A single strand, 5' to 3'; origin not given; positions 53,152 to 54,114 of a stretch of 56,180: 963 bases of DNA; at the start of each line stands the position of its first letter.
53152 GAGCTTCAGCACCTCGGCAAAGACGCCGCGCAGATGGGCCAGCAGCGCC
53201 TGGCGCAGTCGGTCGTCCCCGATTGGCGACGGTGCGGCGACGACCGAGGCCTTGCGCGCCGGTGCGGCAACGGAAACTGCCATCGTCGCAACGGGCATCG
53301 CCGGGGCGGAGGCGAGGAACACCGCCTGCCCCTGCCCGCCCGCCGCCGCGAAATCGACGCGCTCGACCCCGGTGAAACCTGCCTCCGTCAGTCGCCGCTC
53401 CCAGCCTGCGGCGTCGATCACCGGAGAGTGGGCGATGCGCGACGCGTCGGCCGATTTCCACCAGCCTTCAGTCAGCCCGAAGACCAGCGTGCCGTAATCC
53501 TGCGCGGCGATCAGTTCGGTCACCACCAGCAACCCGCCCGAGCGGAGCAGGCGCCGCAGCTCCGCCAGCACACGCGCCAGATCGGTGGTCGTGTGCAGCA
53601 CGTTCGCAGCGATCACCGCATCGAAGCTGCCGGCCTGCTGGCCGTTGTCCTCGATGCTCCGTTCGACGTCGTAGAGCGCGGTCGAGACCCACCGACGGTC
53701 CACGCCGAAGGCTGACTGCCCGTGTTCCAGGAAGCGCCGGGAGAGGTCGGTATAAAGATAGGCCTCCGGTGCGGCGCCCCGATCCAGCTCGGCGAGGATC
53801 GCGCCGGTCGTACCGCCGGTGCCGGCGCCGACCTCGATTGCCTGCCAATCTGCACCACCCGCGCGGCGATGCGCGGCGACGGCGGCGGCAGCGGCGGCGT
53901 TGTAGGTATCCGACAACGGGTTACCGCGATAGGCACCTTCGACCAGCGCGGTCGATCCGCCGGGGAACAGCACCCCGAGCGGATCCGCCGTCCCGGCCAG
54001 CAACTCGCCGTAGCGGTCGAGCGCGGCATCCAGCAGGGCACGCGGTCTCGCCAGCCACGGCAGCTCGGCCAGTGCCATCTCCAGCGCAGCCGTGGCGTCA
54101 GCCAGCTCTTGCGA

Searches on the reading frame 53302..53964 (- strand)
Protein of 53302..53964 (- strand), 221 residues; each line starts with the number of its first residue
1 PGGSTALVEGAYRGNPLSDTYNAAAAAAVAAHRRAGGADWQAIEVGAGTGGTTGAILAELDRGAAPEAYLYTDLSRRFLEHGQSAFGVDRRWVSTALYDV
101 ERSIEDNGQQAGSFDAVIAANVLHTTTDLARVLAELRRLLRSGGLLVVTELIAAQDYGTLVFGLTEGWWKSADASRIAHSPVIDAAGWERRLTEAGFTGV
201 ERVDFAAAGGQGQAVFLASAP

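Call 52: search_solved_structures(query=window:53302-53964:-, max_evalue=0.01)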
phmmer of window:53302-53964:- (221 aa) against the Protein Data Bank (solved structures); distinct sequences matched with E-value up to 0.01: 20.
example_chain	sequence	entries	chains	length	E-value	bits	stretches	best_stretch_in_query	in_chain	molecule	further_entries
6cca_A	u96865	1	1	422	1.4e-30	109.9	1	1-203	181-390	DisA protein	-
5thy_A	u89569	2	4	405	9.7e-30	107.2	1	41-203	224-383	CurJ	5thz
7dmb_A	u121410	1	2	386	6.9e-25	91.3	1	41-204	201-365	Putative methyltransferase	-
7cpx_A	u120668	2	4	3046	4.3e-24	88.7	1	30-201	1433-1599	Lovastatin nonaketide synthase, polyketide synthase component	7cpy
6kjg_A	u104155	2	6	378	5.2e-24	88.5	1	38-217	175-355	Dual-functional monooxygenase/methyltransferase psoF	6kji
6d6y_A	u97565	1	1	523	7.1e-23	84.7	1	8-199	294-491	AprA Methyltransferase 2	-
5mpt_A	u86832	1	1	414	6.3e-17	65.3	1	37-205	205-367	Citrinin polyketide synthase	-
9fcs_A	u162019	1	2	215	2.3e-05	27.6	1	27-154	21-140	SAM-dependent methyltransferase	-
9fd3_A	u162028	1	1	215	2.4e-05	27.5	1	27-154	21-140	SAM-dependent methyltransferase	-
9fcq_A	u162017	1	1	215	2.6e-05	27.4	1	27-154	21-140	SAM-dependent methyltransferase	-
9fcd_A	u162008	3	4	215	3.1e-05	27.1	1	27-154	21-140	SAM-dependent methyltransferase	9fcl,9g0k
9fcy_A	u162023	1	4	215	3.2e-05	27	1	27-154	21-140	SAM-dependent methyltransferase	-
9fcu_A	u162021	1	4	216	6.7e-05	26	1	27-154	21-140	SAM-dependent methyltransferase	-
9fcx_A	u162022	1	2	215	8.7e-05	25.6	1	27-154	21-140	SAM-dependent methyltransferase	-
8ys9_A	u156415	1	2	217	0.00038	23.6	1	43-158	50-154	Phosphatidylethanolamine N-methyltransferase/phosphatidyl-N-methylethanolamine N-methyltra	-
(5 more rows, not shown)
